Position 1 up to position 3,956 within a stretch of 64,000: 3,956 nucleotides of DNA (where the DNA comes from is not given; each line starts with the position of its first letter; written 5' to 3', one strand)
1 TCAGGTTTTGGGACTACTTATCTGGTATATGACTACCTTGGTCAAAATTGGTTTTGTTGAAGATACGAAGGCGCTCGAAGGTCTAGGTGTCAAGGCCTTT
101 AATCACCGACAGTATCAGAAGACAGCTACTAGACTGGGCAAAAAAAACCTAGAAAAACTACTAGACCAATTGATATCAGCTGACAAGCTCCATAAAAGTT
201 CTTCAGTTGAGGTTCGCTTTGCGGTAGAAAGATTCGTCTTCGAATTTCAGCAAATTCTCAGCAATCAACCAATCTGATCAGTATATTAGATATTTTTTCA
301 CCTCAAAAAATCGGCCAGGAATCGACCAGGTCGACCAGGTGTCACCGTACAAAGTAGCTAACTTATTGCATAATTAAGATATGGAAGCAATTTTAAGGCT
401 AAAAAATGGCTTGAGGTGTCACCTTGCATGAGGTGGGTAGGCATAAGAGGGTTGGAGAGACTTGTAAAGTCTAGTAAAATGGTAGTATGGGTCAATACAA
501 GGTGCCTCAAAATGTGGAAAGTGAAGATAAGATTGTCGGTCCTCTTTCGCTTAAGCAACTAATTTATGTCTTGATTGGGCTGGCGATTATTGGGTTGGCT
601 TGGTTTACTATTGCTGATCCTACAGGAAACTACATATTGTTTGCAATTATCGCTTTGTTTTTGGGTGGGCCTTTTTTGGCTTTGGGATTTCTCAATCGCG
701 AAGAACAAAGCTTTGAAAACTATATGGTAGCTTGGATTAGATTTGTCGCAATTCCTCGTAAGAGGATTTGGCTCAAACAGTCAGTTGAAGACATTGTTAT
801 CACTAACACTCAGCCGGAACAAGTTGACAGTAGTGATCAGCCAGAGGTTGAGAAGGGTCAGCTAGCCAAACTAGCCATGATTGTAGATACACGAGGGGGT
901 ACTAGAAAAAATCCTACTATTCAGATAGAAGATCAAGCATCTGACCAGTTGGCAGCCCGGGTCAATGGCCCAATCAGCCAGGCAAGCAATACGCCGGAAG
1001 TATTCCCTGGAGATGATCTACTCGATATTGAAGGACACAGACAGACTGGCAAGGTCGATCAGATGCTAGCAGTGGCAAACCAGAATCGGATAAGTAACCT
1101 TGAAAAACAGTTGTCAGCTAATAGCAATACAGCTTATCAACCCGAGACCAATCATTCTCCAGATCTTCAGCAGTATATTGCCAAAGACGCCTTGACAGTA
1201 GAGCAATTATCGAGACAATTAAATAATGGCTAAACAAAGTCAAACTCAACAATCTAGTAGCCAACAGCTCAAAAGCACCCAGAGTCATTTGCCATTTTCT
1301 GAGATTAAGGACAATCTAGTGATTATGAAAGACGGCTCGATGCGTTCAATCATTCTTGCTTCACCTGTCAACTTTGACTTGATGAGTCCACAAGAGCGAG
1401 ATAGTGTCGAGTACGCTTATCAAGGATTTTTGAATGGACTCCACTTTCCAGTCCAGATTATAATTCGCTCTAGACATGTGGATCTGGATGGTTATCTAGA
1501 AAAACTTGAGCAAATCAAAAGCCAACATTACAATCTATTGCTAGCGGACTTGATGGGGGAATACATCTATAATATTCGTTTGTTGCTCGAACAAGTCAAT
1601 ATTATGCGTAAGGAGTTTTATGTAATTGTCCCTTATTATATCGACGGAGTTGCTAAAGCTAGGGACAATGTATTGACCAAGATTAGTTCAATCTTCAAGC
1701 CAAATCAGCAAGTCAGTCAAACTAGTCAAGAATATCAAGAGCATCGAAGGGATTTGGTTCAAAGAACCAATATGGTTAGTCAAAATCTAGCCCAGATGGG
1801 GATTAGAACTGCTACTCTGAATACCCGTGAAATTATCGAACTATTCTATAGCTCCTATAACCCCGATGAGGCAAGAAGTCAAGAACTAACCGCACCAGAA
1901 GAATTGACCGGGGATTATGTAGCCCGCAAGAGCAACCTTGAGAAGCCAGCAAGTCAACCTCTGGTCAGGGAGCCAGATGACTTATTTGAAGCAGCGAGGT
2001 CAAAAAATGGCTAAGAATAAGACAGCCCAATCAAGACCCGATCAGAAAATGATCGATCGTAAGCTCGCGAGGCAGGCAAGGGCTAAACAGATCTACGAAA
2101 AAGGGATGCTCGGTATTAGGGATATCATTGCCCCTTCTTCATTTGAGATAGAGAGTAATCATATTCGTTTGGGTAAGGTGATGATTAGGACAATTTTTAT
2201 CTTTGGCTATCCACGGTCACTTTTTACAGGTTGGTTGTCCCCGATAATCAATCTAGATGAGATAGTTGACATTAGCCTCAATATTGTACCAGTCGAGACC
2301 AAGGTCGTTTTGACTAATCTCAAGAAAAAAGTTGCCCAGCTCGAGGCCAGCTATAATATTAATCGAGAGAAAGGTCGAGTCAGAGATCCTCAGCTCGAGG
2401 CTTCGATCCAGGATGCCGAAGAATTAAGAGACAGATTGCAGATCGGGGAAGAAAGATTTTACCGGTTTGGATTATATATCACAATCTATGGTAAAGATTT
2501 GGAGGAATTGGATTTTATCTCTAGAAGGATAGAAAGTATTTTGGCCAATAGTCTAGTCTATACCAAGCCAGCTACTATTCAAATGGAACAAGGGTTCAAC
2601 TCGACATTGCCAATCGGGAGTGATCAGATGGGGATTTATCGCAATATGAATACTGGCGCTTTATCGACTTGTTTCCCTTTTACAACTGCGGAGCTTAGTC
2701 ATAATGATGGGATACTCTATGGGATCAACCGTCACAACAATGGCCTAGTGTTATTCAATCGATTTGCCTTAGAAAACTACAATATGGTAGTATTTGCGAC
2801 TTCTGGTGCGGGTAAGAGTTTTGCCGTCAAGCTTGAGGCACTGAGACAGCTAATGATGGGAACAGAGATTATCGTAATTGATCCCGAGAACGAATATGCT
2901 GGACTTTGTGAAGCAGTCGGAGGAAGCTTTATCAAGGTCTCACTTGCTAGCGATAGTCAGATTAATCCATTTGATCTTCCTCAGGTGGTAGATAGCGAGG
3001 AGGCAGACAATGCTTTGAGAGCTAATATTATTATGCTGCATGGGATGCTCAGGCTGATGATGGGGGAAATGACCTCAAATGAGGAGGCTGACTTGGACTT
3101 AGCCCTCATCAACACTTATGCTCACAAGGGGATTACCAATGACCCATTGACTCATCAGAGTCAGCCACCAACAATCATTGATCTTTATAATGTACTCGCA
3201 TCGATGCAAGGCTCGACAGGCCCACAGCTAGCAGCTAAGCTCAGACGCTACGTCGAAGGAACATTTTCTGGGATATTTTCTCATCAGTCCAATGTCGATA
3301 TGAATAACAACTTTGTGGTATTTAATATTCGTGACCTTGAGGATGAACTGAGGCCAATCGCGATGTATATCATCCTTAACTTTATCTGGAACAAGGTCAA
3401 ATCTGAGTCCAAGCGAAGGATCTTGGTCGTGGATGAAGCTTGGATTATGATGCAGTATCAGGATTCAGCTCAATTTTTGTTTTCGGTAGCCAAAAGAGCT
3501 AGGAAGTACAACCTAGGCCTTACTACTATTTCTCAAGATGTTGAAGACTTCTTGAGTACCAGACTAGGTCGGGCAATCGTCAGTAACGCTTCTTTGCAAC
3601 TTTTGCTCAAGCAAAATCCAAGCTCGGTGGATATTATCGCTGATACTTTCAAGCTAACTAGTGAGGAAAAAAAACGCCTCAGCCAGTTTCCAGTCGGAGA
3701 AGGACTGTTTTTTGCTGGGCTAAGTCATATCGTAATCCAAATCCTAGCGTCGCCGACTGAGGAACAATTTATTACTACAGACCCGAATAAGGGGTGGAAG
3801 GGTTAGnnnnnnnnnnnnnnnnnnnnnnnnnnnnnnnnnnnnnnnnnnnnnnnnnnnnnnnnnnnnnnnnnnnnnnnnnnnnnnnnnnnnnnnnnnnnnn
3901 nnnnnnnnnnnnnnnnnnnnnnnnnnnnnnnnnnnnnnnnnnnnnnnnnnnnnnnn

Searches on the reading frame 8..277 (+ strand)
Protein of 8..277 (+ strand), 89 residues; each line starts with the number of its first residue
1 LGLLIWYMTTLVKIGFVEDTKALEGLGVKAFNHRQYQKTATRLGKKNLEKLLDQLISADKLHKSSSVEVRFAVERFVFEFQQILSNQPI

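Call 6: search_protein_families(library=pfam, proteins=[window:8-277:+], max_evalue=0.01)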
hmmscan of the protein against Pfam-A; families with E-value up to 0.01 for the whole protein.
window:8-277:+ (89 aa): 1 family
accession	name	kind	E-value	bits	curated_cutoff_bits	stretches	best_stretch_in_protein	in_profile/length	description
PF21694.2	DNA_pol3_delta_C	-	6.4e-06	26.6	27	1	21-79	62-120/121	DNA polymerase III delta subunit, C-terminal domain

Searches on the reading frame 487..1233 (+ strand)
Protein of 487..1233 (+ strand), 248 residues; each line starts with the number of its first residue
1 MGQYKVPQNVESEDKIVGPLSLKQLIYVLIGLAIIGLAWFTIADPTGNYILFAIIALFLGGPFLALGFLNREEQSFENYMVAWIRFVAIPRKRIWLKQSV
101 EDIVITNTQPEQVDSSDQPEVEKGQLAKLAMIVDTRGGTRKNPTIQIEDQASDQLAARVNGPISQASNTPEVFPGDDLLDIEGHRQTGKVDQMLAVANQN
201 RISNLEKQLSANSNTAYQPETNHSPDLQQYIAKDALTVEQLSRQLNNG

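Call 6: search_protein_families(library=pfam, proteins=[window:487-1233:+], max_evalue=0.01)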
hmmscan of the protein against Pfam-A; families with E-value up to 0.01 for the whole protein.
window:487-1233:+ (248 aa): 1 family
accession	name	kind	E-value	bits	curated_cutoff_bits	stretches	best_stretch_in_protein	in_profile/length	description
PF12666.12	PrgI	-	2.1e-13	51.1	27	1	5-94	1-90/91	PrgI family protein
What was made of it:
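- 487..1233 (+): PrgI/VirB3-like T4SS membrane protein, first gene of the operon. Pfam PrgI E 2e-13 (call 6).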

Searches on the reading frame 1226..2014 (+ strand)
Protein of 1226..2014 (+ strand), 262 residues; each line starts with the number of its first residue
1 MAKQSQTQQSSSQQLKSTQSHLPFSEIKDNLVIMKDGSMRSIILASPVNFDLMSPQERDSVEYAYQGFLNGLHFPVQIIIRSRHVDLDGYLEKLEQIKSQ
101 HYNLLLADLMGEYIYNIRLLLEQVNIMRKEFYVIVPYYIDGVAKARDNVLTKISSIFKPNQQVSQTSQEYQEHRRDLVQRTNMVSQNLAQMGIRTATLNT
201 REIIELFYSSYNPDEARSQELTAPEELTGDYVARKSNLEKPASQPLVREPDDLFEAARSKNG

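Call 6: search_protein_families(library=pfam, proteins=[window:1226-2014:+], max_evalue=0.01)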
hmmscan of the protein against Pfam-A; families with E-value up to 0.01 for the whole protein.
window:1226-2014:+ (262 aa): 0 families

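Call 45: search_protein_families(library=ncbifam, proteins=[window:1226-2014:+], max_evalue=0.1)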
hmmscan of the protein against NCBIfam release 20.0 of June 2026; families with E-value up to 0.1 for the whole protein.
window:1226-2014:+ (262 aa): 5 families
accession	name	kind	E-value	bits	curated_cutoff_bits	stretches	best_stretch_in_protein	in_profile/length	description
NF045975.1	VirB4_plasma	equivalog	8.9e-08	30.3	590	2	10-135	95-233/894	Mbov_0397 family ICE element conjugal transfer ATPase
NF041427.1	TrsD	subfamily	2.1e-06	27.7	200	1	27-140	24-147/201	TrsD/TraD family conjugative transfer protein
NF042935.1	SCO6880_fam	subfamily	0.001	18.1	60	1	143-221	218-296/477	SCO6880 family protein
TIGR00929.1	VirB4_CagE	subfamily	0.0011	17.2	643.1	1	27-204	18-174/792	VirB4 family type IV secretion/conjugal transfer ATPase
NF010427.0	PRK13853.1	equivalog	0.01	13.7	957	1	12-201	6-179/789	type IV secretion system protein VirB4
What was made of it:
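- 1226..2014 (+): TrsD/TraC-like T4SS protein. NCBIfam TrsD E 2e-6 (call 45).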

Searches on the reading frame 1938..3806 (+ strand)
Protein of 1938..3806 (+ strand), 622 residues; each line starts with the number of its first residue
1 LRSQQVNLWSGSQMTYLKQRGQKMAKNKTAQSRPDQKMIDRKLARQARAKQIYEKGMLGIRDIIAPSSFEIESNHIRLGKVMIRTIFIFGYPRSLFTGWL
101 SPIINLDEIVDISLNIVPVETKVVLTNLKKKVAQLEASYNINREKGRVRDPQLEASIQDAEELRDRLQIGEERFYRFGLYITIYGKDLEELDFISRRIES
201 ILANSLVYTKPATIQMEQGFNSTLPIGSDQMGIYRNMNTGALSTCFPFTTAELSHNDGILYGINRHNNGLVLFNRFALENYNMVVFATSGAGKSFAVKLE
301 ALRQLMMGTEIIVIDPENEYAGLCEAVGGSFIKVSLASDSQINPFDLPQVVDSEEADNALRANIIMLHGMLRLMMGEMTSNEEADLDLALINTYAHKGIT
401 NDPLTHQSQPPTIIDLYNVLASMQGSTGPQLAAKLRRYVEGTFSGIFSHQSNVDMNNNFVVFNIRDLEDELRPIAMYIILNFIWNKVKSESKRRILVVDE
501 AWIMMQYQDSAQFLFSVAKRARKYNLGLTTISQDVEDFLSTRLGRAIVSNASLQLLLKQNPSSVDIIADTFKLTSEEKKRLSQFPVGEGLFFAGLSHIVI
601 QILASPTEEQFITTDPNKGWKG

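Call 6: search_protein_families(library=pfam, proteins=[window:1938-3806:+], max_evalue=0.01)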
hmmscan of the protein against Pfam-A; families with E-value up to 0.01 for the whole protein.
window:1938-3806:+ (622 aa): 4 families
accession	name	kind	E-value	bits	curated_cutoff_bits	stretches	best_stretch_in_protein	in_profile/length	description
PF19044.6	P-loop_TraG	-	7.4e-28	97.7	25.8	2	438-580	192-341/413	TraG P-loop domain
PF12846.13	AAA_10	-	3.8e-11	43.1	27.5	1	280-547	21-295/362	AAA-like domain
PF01935.23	DUF87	-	5.1e-07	30.4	23.2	1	284-347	27-92/220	Helicase HerA, central domain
PF11130.14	TraC_F_IV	-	0.00039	20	28.1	1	147-226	295-373/375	TraC protein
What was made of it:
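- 1938..3806 (+): VirB4 ATPase. The true start is probably the ATG at 2007. Pfam P-loop_TraG E 7e-28, AAA_10 (call 6).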
